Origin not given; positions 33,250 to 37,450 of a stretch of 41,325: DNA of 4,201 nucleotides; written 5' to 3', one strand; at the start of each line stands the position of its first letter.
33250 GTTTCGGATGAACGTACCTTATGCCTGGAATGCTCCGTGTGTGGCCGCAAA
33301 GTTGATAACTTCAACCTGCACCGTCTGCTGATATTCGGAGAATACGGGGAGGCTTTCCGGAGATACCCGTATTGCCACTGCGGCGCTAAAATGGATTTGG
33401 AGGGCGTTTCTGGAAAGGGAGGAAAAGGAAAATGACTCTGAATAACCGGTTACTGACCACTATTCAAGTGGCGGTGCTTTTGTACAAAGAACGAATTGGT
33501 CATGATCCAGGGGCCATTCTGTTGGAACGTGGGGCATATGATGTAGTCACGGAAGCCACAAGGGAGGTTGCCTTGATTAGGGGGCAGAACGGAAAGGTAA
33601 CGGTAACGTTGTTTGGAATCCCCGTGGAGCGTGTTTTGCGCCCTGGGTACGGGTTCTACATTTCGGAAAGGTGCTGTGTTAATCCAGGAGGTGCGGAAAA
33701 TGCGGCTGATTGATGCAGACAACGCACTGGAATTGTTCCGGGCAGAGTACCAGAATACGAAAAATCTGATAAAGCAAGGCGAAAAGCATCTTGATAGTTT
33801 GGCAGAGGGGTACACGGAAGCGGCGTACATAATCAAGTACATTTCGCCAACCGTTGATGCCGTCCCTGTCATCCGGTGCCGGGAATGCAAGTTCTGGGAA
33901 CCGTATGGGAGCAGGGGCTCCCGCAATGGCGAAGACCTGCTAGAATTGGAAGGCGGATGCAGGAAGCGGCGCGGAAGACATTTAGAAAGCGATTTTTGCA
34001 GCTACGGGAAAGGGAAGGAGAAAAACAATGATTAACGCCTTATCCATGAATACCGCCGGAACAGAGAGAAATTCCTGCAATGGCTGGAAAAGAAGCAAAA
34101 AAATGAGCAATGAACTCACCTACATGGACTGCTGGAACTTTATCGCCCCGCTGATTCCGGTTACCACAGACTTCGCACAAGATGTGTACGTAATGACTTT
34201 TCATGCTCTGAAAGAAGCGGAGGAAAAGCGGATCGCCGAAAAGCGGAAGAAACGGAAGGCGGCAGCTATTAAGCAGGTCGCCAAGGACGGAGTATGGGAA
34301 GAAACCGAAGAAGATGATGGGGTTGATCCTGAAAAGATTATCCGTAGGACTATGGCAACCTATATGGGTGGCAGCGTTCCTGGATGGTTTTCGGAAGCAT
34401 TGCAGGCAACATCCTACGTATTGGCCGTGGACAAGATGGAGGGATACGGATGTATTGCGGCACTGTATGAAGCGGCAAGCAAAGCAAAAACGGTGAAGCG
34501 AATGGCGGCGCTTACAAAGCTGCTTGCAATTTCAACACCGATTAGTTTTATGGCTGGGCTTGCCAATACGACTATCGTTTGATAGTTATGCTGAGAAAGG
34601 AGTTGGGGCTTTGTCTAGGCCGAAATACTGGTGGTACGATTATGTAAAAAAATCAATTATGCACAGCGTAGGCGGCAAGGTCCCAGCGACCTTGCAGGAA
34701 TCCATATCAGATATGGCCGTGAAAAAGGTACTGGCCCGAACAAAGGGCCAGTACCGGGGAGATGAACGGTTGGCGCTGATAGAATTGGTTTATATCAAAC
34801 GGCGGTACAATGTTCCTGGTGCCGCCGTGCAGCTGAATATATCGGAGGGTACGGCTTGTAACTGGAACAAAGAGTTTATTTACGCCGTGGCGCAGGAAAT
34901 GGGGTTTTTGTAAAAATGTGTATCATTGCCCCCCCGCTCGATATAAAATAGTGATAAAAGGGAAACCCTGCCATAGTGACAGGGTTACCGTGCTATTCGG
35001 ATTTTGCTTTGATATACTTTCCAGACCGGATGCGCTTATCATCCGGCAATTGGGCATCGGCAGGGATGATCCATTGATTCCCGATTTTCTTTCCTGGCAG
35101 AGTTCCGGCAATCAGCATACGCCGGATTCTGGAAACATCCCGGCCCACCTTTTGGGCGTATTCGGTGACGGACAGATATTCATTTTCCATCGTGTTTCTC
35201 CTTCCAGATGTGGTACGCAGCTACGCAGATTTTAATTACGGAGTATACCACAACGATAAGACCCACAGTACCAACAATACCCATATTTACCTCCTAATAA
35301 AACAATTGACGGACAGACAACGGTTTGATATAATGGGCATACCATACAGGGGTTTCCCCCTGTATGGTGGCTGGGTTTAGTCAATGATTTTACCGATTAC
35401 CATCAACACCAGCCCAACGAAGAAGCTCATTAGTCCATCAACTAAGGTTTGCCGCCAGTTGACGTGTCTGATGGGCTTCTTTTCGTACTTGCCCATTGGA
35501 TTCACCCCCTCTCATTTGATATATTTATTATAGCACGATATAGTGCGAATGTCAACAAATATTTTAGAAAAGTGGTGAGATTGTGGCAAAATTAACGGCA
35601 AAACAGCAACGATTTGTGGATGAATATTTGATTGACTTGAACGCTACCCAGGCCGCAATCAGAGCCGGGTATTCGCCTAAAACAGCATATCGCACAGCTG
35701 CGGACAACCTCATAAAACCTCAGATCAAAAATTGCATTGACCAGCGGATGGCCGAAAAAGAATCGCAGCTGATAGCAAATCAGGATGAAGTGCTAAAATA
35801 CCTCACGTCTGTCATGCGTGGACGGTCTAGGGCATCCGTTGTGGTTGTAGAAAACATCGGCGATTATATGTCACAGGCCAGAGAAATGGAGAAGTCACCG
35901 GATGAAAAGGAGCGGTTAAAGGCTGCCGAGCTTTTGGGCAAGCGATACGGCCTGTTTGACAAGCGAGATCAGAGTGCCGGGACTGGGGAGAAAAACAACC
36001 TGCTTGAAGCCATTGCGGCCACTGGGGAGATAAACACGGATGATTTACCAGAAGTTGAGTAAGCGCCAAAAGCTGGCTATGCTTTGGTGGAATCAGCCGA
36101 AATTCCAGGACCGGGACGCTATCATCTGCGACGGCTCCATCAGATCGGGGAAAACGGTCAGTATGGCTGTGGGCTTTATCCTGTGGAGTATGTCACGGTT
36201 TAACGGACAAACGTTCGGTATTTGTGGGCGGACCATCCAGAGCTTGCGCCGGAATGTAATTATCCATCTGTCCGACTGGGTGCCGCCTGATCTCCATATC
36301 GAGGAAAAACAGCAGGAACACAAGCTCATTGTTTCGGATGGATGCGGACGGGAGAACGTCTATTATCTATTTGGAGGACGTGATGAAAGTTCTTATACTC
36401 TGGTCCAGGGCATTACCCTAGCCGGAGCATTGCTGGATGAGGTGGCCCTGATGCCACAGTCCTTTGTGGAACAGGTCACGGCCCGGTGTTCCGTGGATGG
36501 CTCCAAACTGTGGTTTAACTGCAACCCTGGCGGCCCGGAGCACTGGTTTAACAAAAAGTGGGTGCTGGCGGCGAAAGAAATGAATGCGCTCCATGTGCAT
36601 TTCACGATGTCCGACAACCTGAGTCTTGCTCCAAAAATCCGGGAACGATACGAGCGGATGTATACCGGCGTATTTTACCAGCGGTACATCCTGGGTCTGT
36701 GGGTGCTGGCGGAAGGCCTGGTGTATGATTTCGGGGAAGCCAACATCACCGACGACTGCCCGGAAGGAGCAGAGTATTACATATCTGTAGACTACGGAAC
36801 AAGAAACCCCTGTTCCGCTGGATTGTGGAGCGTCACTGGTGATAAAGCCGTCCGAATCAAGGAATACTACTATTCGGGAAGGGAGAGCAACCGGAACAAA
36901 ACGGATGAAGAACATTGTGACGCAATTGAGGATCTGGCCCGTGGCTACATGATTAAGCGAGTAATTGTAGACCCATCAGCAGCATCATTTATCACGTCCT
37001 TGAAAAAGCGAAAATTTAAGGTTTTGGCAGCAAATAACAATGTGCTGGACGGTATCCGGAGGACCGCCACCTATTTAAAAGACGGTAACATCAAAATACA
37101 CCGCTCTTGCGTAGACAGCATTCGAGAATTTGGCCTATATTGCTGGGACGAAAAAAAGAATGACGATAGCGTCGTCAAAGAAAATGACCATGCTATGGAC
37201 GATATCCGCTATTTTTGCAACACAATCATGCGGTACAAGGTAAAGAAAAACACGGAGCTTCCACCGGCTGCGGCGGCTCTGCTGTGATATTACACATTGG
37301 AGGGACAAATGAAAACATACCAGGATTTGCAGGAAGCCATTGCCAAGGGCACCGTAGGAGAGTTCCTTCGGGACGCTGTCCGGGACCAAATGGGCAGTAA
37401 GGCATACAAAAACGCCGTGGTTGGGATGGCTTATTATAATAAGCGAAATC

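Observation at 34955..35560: Opposite-strand mini-cassette upstream of terS: two tiny hydrophobic peptides, an Xis-like HTH and face-to-face consensus promoters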

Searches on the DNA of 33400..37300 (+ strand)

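Call 8: search_dna_similar(query=window:33400-37300:+, collection=phages, mode=distant, max_rows=20)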
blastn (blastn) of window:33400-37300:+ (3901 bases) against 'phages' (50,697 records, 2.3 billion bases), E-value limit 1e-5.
Records with a match: 52; places in all: 52; records where one place covers at least 80% of the query: 0.
Best place of each record, by identity: 60-80% 52.
By first word of the organism name: Bacillus 9; Mannheimia 7; Bacteriophage 6; Oenococcus 6; Streptococcus 4; Clostridium 3; Staphylococcus 2; Deep-sea 2; Eggerthella 2; Latilactobacillus 2; and 7 more.
By host as written in the record: - 15; Staphylococcus pasteuri 2; Bacillus cereus/thuringiensis group 2; Bacillus thuringiensis 4J1 2; Bacillus thuringiensis subsp. Kurstaki 2; Eggerthella lenta DSM 15644 2; Oenococcus oeni Sarco S13 2; Oenococcus oeni Sarco S11 2; and 18 more.
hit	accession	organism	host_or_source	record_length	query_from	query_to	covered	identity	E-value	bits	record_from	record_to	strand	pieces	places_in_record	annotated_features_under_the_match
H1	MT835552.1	Bacteriophage sp.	human fecal samples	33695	2627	3320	18%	68.0%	8e-60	239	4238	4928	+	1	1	record has no annotation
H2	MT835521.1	Bacteriophage sp.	human fecal samples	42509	2185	2554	9%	65.5%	1e-13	86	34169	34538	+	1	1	record has no annotation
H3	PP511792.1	Dulem virus 33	Propithecus coquereli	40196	2983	3327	9%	66.9%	6e-11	78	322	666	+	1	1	terminase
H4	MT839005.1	Bacteriophage sp.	human fecal samples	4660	3001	3330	8%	68.6%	1e-26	129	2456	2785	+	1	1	record has no annotation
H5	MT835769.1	Bacteriophage sp.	human fecal samples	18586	3005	3333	8%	66.3%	7e-16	94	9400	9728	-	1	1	record has no annotation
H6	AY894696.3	Bacillus thuringiensis phage MZTP02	-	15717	3005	3329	8%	66.8%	5e-18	100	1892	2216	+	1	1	none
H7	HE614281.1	Staphylococcus phage SpaA1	Staphylococcus pasteuri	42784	3005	3329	8%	66.8%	5e-18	100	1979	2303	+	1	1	P4: phage terminase, large subunit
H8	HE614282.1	Bacillus phage BceA1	Bacillus cereus/thuringiensis group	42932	3005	3329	8%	66.8%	5e-18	100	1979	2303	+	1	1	P4: phage terminase, large subunit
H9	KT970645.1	Bacillus phage phi4J1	Bacillus thuringiensis 4J1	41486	3005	3329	8%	66.8%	5e-18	100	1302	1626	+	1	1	terL: PBSX family terminase large subunit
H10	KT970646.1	Bacillus phage phiS58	Bacillus cereus S58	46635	3005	3329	8%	66.8%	5e-18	100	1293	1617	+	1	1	terL: PBSX family terminase large subunit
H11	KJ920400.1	Bacillus phage Waukesha92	Bacillus thuringiensis subsp. Kurstaki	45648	3005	3329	8%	66.8%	5e-18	100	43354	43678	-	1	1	terminase large subunit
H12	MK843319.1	Bacillus phage vB_BthS-TP21T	-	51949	3005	3329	8%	66.8%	5e-18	100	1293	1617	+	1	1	terminase large subunit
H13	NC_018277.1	Staphylococcus phage SpaA1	Staphylococcus pasteuri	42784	3005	3329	8%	66.8%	5e-18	100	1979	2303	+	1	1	P4: terminase large subunit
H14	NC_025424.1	Bacillus phage Waukesha92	Bacillus thuringiensis subsp. Kurstaki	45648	3005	3329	8%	66.8%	5e-18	100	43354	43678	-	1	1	terminase large subunit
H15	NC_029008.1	Bacillus phage phi4J1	Bacillus thuringiensis 4J1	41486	3005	3329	8%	66.8%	5e-18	100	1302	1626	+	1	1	terL: terminase large subunit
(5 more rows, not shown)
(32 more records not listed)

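Call 27: search_rna_families(source=window, start=34700, end=35800, threshold=evalue, max_evalue=5)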
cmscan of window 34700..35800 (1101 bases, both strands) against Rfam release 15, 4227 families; matches with E-value up to 5: 4.
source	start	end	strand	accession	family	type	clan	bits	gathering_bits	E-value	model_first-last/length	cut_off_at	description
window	35346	35374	+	RF00523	Prion_pknot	Cis-reg;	-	16.2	39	4.4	1-40/40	no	Prion pseudoknot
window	34943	35010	-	RF01880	Xist_exon1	Gene; lncRNA;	-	15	50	0.26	1-85/85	no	X-chromosome inactivation gene exon 1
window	35323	35431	-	RF03109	Thermales-rpoB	Cis-reg;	-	15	77.3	4.3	1-89/89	no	Thermales-rpoB RNA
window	35477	35602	+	RF01845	enod40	Gene;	-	14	45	1.2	102-221/263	no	Early nodulin 40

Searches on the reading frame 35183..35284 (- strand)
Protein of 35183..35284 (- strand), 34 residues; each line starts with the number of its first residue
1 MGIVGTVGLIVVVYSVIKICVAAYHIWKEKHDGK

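Call 6: search_protein_families(library=pfam, proteins=[window:35183-35284:-], max_evalue=0.1)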
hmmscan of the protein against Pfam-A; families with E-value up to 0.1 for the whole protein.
seq(34 aa): 2 families
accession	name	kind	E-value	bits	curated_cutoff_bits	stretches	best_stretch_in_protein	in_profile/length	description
PF11190.13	DUF2976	-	0.0055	17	28.2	1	6-34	29-57/87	Protein of unknown function (DUF2976)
PF04535.17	CASP_dom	-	0.086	13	26.2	1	8-30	57-79/151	Casparian strip membrane protein domain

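Call 7: search_protein_families(library=phrogs, proteins=[window:35183-35284:-], max_evalue=0.1)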
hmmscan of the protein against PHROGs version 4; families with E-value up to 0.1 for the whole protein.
seq(34 aa): 0 families

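Call 38: search_protein_families(library=padloc, proteins=[window:35183-35284:-], max_evalue=1)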
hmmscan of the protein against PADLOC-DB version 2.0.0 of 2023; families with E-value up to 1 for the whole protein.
seq(34 aa): 0 families

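Call 39: search_protein_families(library=ncbifam, proteins=[window:35183-35284:-], max_evalue=1)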
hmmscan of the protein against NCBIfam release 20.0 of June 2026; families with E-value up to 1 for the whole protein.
seq(34 aa): 2 families
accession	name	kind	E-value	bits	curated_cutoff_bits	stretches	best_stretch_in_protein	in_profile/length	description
TIGR03745.1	conj_TIGR03745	hypoth_equivalog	0.0031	17.3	52.5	1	5-34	45-74/105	TIGR03745 family integrating conjugative element membrane protein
TIGR04143.1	VPxxxP_CTERM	domain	0.79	9.6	30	1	1-13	7-19/25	VPXXXP-CTERM sorting domain-containing protein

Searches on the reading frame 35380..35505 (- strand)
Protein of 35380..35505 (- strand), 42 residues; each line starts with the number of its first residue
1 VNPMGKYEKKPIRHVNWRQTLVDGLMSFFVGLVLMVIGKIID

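Call 6: search_protein_families(library=pfam, proteins=[window:35380-35496:-], max_evalue=0.1)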
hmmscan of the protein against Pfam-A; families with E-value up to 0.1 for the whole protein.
seq(39 aa): 3 families
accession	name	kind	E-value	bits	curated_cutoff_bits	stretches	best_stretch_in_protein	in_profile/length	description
PF13197.11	DUF4013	-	0.014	15.6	26.9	1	11-36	37-62/168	Protein of unknown function (DUF4013)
PF11239.13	DUF3040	-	0.06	14.1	24.7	1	12-37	37-63/84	Protein of unknown function (DUF3040)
PF16083.10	Phage_holin_3_3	-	0.07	13.7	28.4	1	5-33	20-47/78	LydA holin phage, holin superfamily III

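Call 7: search_protein_families(library=phrogs, proteins=[window:35380-35496:-], max_evalue=0.1)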
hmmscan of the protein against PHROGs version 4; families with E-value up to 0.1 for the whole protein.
seq(39 aa): 1 family
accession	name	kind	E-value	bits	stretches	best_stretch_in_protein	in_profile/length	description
phrog_785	-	lysis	0.017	15.9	1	10-36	40-66/107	holin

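Call 31: search_dna_similar(query=window:35380-35496:-, collection=phages, mode=protein, max_evalue=10, max_rows=15)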
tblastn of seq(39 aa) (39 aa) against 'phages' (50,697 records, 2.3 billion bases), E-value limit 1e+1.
Records with a match: 11; places in all: 11; records where one place covers at least 80% of the query: 0.
Best place of each record, by identity: <60% 11.
By first word of the organism name: Brevibacillus 11.
By host as written in the record: Brevibacillus laterosporus 11.
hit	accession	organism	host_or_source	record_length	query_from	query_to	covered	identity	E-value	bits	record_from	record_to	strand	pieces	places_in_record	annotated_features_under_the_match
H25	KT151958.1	Brevibacillus phage Powder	Brevibacillus laterosporus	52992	7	27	54%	52.4%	5e+0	29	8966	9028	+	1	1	hypothetical protein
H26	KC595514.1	Brevibacillus phage Jimmer2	Brevibacillus laterosporus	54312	7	27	54%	52.4%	5e+0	29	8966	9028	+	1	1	hypothetical protein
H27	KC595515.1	Brevibacillus phage Jimmer1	Brevibacillus laterosporus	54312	7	27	54%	52.4%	5e+0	29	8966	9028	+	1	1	hypothetical protein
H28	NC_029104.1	Brevibacillus phage Jimmer1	Brevibacillus laterosporus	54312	7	27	54%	52.4%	5e+0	29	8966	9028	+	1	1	hypothetical protein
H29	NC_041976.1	Brevibacillus phage Jimmer2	Brevibacillus laterosporus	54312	7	27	54%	52.4%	5e+0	29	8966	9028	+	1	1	hypothetical protein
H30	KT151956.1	Brevibacillus phage Osiris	Brevibacillus laterosporus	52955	7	27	54%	52.4%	5e+0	29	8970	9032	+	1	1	hypothetical protein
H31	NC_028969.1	Brevibacillus phage Osiris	Brevibacillus laterosporus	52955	7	27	54%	52.4%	5e+0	29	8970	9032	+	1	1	hypothetical protein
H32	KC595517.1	Brevibacillus phage Abouo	Brevibacillus laterosporus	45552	7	27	54%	52.4%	6e+0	29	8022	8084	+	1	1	hypothetical protein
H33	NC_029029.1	Brevibacillus phage Abouo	Brevibacillus laterosporus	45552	7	27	54%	52.4%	6e+0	29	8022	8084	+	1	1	hypothetical protein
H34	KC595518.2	Brevibacillus phage Davies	Brevibacillus laterosporus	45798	7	27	54%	52.4%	6e+0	29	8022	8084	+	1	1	hypothetical protein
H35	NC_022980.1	Brevibacillus phage Davies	Brevibacillus laterosporus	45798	7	27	54%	52.4%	6e+0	29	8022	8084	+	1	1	hypothetical protein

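Call 38: search_protein_families(library=padloc, proteins=[window:35380-35505:-], max_evalue=1)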
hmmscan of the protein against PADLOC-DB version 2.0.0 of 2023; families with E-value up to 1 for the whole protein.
seq(42 aa): 0 families

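Call 39: search_protein_families(library=ncbifam, proteins=[window:35380-35505:-], max_evalue=1)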
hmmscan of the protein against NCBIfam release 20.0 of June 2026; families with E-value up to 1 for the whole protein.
seq(42 aa): 0 families

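Call 66: find_homologous_proteins(query=window:35380-35505:-, max_evalue=0.01)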
Query seq(42 aa) (42 aa): 6 proteins with E <= 0.01 among 6 candidates.
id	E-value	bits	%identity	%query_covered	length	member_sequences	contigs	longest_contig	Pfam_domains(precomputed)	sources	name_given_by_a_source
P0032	3.8e-18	80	100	93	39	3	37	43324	-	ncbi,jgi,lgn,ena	jgi:hypothetical protein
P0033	3.2e-16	74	92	93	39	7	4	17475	-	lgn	-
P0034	7.4e-14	67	82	93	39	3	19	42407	-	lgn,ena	-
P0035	3.1e-13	65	82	93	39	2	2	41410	-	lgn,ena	-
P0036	1.5e-12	63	79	93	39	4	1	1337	-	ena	-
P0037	4.5e-9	52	89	67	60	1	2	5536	-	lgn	-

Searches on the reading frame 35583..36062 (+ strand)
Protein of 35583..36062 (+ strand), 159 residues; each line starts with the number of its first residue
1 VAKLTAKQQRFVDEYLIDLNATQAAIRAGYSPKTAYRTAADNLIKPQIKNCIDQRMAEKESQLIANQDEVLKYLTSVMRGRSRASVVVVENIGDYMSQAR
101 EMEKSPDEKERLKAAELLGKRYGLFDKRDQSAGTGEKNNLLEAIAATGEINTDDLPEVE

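Call 6: search_protein_families(library=pfam, proteins=[window:35583-36062:+], max_evalue=0.1)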
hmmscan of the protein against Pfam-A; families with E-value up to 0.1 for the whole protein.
window:35583-36062:+ (159 aa): 2 families
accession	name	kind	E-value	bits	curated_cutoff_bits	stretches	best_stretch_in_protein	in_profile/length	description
PF03592.21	Terminase_2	-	4.8e-38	131.4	26.1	1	4-130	1-136/141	Terminase small subunit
PF09537.16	DUF2383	-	0.059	14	30.8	0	26-64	10-48/111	Domain of unknown function (DUF2383)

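Call 7: search_protein_families(library=phrogs, proteins=[window:35583-36062:+], max_evalue=0.1)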
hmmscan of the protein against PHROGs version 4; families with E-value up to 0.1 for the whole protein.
window:35583-36062:+ (159 aa): 9 families
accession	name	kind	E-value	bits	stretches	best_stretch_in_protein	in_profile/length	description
phrog_51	-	head and packaging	2.5e-44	153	1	1-139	86-228/261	terminase small subunit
phrog_17390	-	unknown function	2.9e-21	76.1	1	3-59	2-58/69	-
phrog_2606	-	head and packaging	4e-10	40.5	1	3-72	88-158/310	terminase small subunit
phrog_641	-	head and packaging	1.7e-08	36.1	1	4-72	3-73/162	terminase small subunit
phrog_5334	-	head and packaging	3.8e-06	28.2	1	5-130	18-120/162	terminase small subunit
phrog_1595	-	head and packaging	0.011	16.9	1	1-50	1-50/164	terminase small subunit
phrog_21070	-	unknown function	0.022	15.7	1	4-114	78-184/222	-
phrog_33216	-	unknown function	0.029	15.5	0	14-78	45-109/124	-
phrog_7970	-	head and packaging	0.037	14.3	0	21-62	13-58/319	virion structural protein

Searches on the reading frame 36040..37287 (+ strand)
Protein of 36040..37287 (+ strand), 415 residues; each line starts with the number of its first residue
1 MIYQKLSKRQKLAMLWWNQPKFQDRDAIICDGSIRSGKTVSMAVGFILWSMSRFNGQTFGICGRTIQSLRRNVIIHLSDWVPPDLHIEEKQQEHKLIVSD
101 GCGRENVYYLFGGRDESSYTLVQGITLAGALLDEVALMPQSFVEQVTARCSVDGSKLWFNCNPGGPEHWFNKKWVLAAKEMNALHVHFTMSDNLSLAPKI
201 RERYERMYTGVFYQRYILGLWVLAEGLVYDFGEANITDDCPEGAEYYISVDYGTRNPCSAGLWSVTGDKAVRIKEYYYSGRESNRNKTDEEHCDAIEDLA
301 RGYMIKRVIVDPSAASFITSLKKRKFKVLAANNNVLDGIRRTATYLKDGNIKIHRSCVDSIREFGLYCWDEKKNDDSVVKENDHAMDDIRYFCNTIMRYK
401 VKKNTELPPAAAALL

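Call 6: search_protein_families(library=pfam, proteins=[window:36040-37287:+], max_evalue=0.1)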
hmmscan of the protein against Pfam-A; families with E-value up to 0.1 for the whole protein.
window:36040-37287:+ (415 aa): 4 families
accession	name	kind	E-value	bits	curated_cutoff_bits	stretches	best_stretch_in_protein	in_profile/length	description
PF17289.8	Terminase_6C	-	1.2e-07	32.3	22.6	1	250-393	3-152/155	Terminase RNaseH-like domain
PF03237.21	Terminase_6N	-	1.1e-06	28.9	22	1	31-231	3-210/215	Terminase large subunit, T4likevirus-type, N-terminal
PF04466.19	Terminase_3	-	0.00022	21.3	23.2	1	28-208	5-187/201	Phage terminase large subunit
PF25279.1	Beta_prop_At2g24240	-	0.058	12.7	27.1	1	316-374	74-131/320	At2g24240-like, C-terminal beta propeller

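Call 7: search_protein_families(library=phrogs, proteins=[window:36040-37287:+], max_evalue=0.1)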
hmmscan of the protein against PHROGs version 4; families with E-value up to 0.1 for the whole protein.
window:36040-37287:+ (415 aa): 8 families
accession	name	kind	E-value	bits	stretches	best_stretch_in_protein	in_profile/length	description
phrog_2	-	head and packaging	1.3e-51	177.3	1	16-402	273-597/807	terminase large subunit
phrog_10250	-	head and packaging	2.2e-41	143.1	1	205-403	2-222/228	terminase large subunit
phrog_5653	-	head and packaging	4.4e-26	92.8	1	219-403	1-187/199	terminase large subunit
phrog_6672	-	head and packaging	8.5e-17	62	1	287-403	18-136/145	terminase large subunit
phrog_3717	-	head and packaging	2.7e-06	28.1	1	29-256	27-262/277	terminase large subunit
phrog_29775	-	unknown function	0.0005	20.8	1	87-197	59-166/212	-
phrog_30463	-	unknown function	0.0011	20.5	1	332-392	12-69/101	-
phrog_979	-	head and packaging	0.0024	17.6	1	15-172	163-312/642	terminase large subunit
